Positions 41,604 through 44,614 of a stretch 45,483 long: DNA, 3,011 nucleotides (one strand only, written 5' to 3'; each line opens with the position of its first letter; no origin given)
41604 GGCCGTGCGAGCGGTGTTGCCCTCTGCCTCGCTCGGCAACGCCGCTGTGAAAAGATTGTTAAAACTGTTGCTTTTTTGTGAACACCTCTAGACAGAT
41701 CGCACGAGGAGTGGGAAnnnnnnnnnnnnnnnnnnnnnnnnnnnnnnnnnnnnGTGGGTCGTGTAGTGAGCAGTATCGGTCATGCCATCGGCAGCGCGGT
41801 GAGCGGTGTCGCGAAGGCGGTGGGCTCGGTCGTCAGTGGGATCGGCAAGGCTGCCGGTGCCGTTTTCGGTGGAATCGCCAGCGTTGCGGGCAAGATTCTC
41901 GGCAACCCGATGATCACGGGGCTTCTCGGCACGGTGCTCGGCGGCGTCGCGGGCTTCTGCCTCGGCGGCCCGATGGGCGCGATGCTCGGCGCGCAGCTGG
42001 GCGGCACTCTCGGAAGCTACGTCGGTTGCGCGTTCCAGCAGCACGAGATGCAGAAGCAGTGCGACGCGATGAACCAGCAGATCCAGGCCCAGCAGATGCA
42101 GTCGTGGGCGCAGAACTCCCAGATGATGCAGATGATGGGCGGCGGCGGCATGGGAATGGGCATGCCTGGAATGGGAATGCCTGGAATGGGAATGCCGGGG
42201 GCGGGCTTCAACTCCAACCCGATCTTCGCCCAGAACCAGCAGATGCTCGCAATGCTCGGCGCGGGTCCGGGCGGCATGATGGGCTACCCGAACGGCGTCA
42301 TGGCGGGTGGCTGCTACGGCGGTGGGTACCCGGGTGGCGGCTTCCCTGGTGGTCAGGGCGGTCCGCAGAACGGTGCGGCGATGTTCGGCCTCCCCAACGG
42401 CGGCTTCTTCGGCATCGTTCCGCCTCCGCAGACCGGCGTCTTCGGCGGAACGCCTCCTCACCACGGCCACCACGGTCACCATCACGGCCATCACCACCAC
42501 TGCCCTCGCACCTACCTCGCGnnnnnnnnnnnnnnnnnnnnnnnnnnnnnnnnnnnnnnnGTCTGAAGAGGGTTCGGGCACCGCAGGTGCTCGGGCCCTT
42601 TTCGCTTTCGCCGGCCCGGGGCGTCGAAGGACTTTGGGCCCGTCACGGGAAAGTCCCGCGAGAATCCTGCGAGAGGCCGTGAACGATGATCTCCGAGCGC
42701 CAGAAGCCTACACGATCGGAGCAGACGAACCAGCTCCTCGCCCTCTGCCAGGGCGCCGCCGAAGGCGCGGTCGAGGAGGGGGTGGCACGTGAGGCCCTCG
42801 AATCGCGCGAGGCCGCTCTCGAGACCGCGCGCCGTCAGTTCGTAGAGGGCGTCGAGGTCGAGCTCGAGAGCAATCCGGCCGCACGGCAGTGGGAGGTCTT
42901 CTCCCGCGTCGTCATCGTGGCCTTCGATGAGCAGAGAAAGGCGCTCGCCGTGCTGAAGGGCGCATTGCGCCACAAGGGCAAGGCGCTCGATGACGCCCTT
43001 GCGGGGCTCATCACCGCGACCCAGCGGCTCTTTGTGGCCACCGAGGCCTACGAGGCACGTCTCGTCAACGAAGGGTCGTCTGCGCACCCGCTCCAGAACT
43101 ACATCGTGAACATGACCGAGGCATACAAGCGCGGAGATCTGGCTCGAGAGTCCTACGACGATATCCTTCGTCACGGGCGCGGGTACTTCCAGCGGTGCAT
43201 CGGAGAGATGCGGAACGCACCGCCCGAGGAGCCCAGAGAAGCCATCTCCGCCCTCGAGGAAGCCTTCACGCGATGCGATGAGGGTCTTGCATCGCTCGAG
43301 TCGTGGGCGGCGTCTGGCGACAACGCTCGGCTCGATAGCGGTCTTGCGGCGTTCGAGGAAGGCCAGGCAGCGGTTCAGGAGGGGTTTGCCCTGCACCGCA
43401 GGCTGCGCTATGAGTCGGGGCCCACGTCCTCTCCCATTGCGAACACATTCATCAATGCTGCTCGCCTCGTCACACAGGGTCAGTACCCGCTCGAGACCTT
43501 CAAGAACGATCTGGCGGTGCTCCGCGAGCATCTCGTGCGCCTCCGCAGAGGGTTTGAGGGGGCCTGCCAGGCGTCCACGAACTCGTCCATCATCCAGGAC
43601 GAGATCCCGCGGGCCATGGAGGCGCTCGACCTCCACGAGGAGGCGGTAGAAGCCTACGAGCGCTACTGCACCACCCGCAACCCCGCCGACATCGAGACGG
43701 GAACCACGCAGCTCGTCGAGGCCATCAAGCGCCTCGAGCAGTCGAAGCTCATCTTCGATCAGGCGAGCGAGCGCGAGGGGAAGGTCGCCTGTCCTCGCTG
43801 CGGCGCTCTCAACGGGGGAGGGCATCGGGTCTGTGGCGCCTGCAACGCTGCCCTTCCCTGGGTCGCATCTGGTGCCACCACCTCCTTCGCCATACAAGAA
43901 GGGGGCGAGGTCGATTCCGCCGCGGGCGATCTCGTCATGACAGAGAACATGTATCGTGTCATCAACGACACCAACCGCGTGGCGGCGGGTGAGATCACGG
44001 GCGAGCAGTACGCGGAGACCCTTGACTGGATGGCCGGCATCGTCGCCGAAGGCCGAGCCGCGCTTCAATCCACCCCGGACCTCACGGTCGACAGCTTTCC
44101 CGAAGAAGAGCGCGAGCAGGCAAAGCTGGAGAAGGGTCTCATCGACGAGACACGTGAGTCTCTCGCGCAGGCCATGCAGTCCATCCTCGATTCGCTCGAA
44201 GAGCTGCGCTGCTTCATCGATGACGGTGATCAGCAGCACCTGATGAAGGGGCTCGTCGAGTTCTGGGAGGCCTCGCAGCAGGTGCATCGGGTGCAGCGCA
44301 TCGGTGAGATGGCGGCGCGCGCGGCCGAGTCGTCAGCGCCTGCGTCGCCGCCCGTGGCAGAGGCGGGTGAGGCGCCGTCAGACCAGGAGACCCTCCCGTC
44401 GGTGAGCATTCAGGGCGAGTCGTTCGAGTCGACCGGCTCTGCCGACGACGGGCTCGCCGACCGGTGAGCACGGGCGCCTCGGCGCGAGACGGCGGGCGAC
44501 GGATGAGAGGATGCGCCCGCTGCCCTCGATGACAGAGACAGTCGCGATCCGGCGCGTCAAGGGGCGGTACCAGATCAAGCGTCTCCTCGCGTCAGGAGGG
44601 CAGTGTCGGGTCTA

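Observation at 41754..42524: Orphan modular low-complexity protein: synuclein-like 11-mer repeats, glycine zipper, Q/M-rich prion-like segment, MGMPG repeats and a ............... tail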

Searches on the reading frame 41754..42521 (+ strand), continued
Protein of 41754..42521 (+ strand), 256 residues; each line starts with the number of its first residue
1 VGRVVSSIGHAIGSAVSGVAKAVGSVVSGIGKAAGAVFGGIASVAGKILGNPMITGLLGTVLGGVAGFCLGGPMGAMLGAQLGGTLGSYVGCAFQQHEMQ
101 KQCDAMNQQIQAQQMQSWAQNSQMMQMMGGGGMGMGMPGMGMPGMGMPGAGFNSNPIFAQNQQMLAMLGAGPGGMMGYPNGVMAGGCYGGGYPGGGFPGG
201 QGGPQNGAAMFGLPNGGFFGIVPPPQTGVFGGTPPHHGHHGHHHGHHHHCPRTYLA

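Call 62: search_solved_structures(query=window:41754-42521:+, max_evalue=1)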
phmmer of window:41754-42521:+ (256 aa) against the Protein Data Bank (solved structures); distinct sequences matched with E-value up to 1: 0.

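Call 68: find_encoding_contigs(protein=P0042, flank=6000, max_places=3)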
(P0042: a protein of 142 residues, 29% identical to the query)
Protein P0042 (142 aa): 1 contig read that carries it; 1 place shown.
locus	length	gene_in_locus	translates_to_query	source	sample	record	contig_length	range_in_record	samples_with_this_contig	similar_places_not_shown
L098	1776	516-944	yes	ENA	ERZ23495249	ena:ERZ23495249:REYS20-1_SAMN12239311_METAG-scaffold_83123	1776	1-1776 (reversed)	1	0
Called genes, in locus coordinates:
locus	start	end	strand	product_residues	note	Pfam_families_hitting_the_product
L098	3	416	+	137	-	?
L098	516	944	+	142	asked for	-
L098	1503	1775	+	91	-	?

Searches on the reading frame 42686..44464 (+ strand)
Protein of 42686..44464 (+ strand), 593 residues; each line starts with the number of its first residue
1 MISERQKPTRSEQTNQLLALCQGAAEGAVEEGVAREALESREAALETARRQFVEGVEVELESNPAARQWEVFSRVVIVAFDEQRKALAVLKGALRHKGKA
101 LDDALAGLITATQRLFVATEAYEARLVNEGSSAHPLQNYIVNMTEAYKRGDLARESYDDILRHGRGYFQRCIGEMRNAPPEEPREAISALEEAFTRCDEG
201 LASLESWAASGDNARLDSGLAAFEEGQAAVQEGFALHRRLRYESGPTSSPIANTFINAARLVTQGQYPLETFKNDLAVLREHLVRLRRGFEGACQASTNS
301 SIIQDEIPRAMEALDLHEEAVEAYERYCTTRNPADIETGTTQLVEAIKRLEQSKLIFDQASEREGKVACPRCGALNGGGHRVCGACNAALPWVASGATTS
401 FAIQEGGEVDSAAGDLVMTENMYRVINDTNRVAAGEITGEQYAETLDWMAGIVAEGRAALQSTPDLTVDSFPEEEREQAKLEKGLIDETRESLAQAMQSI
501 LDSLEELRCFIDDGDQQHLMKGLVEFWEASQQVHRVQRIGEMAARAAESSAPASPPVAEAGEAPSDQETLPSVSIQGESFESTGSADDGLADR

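Call 6: search_protein_families(library=pfam, proteins=[window:42686-44464:+], max_evalue=0.1)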
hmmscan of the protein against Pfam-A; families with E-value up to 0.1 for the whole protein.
window:42686-44464:+ (593 aa): 5 families
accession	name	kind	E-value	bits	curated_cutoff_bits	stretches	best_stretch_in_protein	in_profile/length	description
PF24463.1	DUF7577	-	0.011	15.8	28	1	366-391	2-27/27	Domain of unknown function (DUF7577)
PF18912.6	DZR_2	-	0.016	15.5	27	1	368-393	9-34/56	Double zinc ribbon domain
PF02872.23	5_nucleotid_C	-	0.026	15.1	23.6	1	394-452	33-89/158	5'-nucleotidase, C-terminal domain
PF12773.13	DZR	-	0.032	14.8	27.3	1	369-389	1-21/45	Double zinc ribbon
PF20864.3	Zn_ribbon_TEX13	-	0.077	13.3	17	0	368-386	2-20/20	Putative testis-expressed protein 13C, zinc finger domain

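Call 7: search_protein_families(library=ncbifam, proteins=[window:42686-44464:+], max_evalue=0.1)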
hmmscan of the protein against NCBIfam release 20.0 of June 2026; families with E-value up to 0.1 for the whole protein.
window:42686-44464:+ (593 aa): 1 family
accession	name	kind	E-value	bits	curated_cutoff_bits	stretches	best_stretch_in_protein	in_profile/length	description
NF002137.0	PRK00977.1-1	equivalog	0.085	12.8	94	0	37-60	24-47/80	exodeoxyribonuclease VII small subunit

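Call 12: find_encoding_contigs(protein=window:42686-44464:+, flank=10000)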
Protein window:42686-44464:+ (593 aa): 2 contigs read that carry it; 2 places shown.
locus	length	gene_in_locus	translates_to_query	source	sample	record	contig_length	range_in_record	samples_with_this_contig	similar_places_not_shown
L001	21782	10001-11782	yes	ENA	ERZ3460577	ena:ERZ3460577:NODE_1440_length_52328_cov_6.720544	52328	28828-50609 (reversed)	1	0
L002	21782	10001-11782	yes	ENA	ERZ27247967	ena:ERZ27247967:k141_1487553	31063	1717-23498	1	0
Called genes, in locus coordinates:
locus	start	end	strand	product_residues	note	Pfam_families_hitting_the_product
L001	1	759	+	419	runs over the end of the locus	PF01590:GAF, PF13185:GAF_2, PF13492:GAF_3, PF00211:Guanylate_cyc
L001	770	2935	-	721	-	-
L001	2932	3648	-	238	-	-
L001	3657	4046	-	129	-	-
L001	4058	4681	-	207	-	PF12773:DZR (weak), PF22551:TY-Chap1 (weak)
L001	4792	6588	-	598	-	PF01520:Amidase_3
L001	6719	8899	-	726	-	-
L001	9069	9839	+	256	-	-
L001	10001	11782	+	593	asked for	-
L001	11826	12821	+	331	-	PF00069:Pkinase, PF07714:PK_Tyr_Ser-Thr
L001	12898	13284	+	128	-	-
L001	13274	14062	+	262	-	PF03309:Pan_kinase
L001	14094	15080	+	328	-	PF01180:DHO_dh (faint), PF01207:Dus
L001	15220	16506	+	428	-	PF00202:Aminotran_3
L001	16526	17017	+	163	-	PF10604:Polyketide_cyc2, PF03364:Polyketide_cyc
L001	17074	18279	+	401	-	PF02423:OCD_Mu_crystall (weak), PF01488:Shikimate_DH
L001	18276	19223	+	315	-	-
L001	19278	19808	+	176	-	PF03449:GreA_GreB_N, PF01272:GreA_GreB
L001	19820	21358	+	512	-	PF01336:tRNA_anti-codon, PF00152:tRNA-synt_2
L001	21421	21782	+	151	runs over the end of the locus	PF13428:TPR_14 (faint)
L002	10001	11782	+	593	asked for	-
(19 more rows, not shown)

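Call 26: find_related_loci(query=L001:14094-15077:+, collection=genome_contigs, flank=10000)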
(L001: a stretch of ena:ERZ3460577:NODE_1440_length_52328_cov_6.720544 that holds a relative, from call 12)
Query L001:14094-15077:+ (328 aa) in genome_contigs; peptide patterns used: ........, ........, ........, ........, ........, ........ (x = any residue, [..] = any of these).
164 stretches matched a pattern; 106 encode a relative of the query (tblastn E <= 1e-3); the best 80 are kept; 80 distinct loci.
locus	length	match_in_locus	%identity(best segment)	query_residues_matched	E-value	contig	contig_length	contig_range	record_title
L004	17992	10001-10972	72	1-324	2e-159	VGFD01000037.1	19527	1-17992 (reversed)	MAG: Armatimonadetes bacterium isolate M_DeepCast_50m_m2_086 M_DeepCast_50m_m2_086_Ga0194121_10004729, whole genome shot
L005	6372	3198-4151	62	1-318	7e-131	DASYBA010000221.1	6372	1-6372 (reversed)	MAG TPA_asm: Candidatus Xenobia bacterium isolate SMAG_U4895 k141_3329308, whole genome shotgun sequence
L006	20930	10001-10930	49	1-312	2e-97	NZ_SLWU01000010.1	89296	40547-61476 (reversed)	Caldanaerobacter subterraneus strain DSM 13054 Ga0310466_110, whole genome shotgun sequence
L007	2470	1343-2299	43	1-320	8e-93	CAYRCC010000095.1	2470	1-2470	MAG TPA_asm: uncultured Lachnospiraceae bacterium isolate SRP313737_co1_78 genome assembly, contig: NODE_50175_length_24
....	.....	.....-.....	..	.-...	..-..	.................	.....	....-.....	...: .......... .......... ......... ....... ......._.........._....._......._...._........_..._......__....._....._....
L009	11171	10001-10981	42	1-328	2e-88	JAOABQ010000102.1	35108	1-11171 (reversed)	MAG: Clostridia bacterium isolate SKW182 k141_32595, whole genome shotgun sequence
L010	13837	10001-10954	44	1-319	2e-86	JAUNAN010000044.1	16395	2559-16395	MAG: Lachnospiraceae bacterium isolate S19M_St_46 NODE_990_length_16395_cov_17.680661, whole genome shotgun sequence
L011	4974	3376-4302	45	1-310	6e-86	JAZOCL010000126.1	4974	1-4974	MAG: Clostridia bacterium isolate T1900044756_TS20190222.MAGScoT_cleanbin_000032 SGB_2281_k141_348101, whole genome shot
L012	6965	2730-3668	44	1-314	8e-86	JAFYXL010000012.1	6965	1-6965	MAG: Clostridia bacterium isolate RGIG7510 Water_buffalos_Colon.Co__c372453, whole genome shotgun sequence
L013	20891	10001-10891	47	3-300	2e-85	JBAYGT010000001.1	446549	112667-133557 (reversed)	MAG: Negativicutes bacterium isolate SO_2016_GW1_131 scaffold00012_OW334_2016, whole genome shotgun sequence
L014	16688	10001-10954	43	1-319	3e-85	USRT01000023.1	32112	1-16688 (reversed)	uncultured Clostridium sp. isolate UMGS2019 genome assembly, contig: NODE_395_length_32112_cov_37.300434, whole genome s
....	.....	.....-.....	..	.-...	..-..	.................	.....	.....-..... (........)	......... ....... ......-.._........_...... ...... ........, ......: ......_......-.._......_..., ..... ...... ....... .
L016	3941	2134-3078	44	3-318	9e-85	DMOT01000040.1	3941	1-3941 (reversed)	MAG TPA_asm: Bacillota bacterium isolate UBA10085 contig_470, whole genome shotgun sequence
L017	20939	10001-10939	44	1-314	2e-84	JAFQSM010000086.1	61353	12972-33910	MAG: Clostridia bacterium isolate RGIG2110 Goat_Colon-4__c581147, whole genome shotgun sequence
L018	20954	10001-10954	42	1-319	8e-84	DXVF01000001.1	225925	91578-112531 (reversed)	MAG TPA_asm: Clostridiales bacterium isolate HRGM_Genome_3086 HRGM_Genome_3086_1, whole genome shotgun sequence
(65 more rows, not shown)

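Call 30: search_protein_families(library=pfam, proteins=[L004:1701-2282:+, L004:2495-4216:+], max_evalue=0.1)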
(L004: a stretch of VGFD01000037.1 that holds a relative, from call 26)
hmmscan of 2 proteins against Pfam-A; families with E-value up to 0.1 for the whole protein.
L004:1701-2282:+ (194 aa): 1 family
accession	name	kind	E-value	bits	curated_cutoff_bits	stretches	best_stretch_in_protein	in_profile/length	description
PF13488.11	Gly-zipper_Omp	-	1.5e-05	25.3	25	1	54-97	1-45/46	Glycine zipper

L004:2495-4216:+ (574 aa): 1 family
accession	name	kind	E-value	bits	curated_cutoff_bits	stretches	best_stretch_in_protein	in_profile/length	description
PF12773.13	DZR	-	0.0088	16.6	27.3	1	368-390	1-23/45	Double zinc ribbon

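Call 47: search_protein_families(library=phrogs, proteins=[L004:1701-2282:+, window:42686-44464:+], max_evalue=0.01)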
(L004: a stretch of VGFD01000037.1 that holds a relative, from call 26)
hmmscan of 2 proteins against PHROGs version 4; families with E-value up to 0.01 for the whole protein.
L004:1701-2282:+ (194 aa): 1 family
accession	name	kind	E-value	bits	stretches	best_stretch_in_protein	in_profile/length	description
phrog_37425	-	unknown function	0.0093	16.6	1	54-127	9-76/275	-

window:42686-44464:+ (593 aa): 0 families

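Call 48: search_protein_families(library=padloc, proteins=[L004:1701-2282:+, window:42686-44464:+], max_evalue=0.01)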
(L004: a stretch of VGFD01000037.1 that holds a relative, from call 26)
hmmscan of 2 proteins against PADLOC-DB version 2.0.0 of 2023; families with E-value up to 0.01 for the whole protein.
L004:1701-2282:+ (194 aa): 0 families

window:42686-44464:+ (593 aa): 0 families

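Call 54: search_protein_families(library=pfam, proteins=[L001:770-2932:-, L001:2932-3645:-], max_evalue=0.0001)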
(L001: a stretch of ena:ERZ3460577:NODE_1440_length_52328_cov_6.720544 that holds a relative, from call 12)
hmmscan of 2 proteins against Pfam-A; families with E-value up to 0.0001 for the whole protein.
L001:770-2932:- (720 aa): 0 families

L001:2932-3645:- (237 aa): 0 families

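Call 56: search_protein_families(library=pfam, proteins=[L001:12898-13281:+, L001:11826-12818:+], max_evalue=0.01)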
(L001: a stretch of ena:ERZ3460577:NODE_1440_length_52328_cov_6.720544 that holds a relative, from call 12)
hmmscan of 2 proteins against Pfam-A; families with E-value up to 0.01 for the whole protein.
L001:12898-13281:+ (128 aa): 0 families

L001:11826-12818:+ (331 aa): 3 families
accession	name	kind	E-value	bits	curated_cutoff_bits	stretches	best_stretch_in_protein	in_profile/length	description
PF00069.31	Pkinase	-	9.1e-24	84.7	31.7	1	20-232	1-198/263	Protein kinase domain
PF07714.23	PK_Tyr_Ser-Thr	-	1.1e-08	35.2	23.1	1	22-232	3-206/258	Protein tyrosine and serine/threonine kinase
PF16237.10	DUF4896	-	0.0098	16.2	25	0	303-327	16-40/44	Domain of unknown function (DUF4896)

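Call 61: search_solved_structures(query=window:42686-44464:+, max_evalue=1)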
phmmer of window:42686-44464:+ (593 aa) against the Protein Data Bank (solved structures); distinct sequences matched with E-value up to 1: 6.
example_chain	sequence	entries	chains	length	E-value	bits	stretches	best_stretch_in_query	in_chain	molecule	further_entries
1v98_A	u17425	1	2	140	0.0073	18.5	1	367-407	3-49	thioredoxin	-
7lkm_A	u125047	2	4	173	0.64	12.1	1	25-101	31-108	Pilus biogenesis protein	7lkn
8aaj_B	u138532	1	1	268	0.82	11.7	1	421-487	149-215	RPA32 subunit of the hetero-oligomeric complex involved in homologous recombination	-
8oej_B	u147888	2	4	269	0.83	11.7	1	421-487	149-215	RPA32 subunit of the hetero-oligomeric complex involved in homologous recombination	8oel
9f26_C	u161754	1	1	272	0.84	11.7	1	421-487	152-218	RPA32 subunit of the hetero-oligomeric complex involved in homologous recombination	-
6gbq_A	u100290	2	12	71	0.89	11.6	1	99-149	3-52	Polymerase cofactor VP35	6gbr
